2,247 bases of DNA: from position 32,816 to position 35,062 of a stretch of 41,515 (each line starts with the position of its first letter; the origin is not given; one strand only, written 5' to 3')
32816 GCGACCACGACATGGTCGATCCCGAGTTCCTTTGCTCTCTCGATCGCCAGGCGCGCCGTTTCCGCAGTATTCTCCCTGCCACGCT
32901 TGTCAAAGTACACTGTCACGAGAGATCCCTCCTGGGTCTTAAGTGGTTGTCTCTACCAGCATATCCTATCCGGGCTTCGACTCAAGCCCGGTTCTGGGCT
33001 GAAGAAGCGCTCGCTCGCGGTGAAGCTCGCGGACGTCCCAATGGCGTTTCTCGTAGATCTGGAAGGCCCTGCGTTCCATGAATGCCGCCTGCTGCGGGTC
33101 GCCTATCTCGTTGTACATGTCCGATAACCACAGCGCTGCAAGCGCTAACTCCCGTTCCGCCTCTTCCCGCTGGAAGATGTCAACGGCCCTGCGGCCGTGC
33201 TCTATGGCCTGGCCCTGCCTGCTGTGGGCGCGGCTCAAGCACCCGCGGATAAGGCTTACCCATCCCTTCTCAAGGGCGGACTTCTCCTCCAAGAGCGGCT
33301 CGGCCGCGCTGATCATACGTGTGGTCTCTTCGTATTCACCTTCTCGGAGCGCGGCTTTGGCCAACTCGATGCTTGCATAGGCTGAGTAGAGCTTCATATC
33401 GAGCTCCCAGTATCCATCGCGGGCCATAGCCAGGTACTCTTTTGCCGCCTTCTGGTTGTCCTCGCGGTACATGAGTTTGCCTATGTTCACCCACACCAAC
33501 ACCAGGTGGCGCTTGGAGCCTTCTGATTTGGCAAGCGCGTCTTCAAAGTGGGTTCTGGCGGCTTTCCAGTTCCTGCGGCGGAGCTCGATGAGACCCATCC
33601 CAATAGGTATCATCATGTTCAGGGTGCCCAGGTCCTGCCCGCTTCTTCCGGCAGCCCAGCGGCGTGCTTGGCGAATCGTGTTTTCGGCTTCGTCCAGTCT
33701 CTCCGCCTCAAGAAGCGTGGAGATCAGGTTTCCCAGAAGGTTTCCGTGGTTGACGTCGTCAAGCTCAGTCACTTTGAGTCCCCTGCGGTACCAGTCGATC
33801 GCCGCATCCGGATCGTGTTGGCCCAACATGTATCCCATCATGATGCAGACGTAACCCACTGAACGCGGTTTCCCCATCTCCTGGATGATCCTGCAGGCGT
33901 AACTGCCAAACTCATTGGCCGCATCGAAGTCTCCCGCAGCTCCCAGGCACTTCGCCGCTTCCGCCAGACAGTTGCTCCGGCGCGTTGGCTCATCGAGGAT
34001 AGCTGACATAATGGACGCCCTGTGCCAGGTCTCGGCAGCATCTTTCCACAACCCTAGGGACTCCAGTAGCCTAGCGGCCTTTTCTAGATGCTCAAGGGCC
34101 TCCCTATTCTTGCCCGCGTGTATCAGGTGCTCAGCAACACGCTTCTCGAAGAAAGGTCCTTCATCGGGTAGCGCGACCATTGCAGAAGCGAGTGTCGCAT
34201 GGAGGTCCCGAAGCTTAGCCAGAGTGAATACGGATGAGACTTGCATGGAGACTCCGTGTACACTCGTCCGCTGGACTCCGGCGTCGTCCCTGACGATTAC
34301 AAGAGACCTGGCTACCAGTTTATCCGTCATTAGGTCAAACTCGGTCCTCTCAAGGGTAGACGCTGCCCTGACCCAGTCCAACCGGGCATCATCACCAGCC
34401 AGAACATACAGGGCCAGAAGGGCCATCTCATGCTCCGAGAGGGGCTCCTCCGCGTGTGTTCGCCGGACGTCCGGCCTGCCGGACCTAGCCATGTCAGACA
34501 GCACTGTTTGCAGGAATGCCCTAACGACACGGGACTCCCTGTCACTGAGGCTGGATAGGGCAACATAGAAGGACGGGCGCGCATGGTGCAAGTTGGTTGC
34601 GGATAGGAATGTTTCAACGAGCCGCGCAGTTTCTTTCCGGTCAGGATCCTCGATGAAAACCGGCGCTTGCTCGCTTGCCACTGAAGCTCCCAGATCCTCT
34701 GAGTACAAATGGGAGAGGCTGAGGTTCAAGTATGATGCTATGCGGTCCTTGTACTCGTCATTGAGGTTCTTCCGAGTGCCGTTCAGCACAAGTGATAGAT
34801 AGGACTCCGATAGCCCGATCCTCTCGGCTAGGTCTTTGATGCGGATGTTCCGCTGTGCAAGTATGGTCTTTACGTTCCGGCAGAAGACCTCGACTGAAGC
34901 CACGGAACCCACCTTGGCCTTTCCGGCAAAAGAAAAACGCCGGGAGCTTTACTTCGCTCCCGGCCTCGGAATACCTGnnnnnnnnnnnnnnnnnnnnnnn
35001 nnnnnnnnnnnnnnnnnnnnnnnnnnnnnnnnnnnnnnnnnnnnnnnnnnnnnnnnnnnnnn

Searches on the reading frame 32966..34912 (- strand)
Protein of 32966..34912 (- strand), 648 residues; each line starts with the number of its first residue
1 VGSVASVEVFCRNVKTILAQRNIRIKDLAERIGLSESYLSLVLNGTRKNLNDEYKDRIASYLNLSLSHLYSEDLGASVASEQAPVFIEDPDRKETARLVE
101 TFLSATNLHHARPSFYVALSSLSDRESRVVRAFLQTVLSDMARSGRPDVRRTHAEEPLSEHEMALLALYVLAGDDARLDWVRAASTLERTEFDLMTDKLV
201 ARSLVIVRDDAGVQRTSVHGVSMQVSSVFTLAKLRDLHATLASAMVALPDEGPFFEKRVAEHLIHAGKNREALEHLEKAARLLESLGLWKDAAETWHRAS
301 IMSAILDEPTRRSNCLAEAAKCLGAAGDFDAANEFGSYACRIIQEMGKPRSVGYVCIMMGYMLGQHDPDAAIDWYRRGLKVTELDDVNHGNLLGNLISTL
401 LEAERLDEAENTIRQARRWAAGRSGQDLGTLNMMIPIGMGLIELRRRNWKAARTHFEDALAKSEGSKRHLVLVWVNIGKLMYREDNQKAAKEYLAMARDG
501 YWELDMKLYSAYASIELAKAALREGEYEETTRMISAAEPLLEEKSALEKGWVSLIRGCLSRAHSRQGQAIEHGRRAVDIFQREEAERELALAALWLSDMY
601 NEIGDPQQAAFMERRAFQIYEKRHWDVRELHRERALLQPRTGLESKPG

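Call 56: search_protein_families(library=pfam, proteins=[window:32966-34912:-], max_evalue=0.001)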
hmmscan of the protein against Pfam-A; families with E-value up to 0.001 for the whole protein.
window:32966-34912:- (648 aa): 5 families
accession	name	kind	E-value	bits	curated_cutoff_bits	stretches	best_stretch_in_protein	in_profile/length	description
PF13424.12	TPR_12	-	1.1e-15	58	30.1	2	438-500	8-74/77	Tetratricopeptide repeat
PF14938.12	SNAP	-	1.2e-08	35.3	25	1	268-381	30-144/282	Soluble NSF attachment protein, SNAP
PF01381.28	HTH_3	-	5.9e-07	29.9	23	1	15-68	2-54/55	Helix-turn-helix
PF13443.12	HTH_26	-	7.2e-07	29.8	22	1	15-67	3-55/63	Cro/C1-type HTH DNA-binding domain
PF07719.23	TPR_2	-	8.1e-06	26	27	0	439-463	7-31/34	Tetratricopeptide repeat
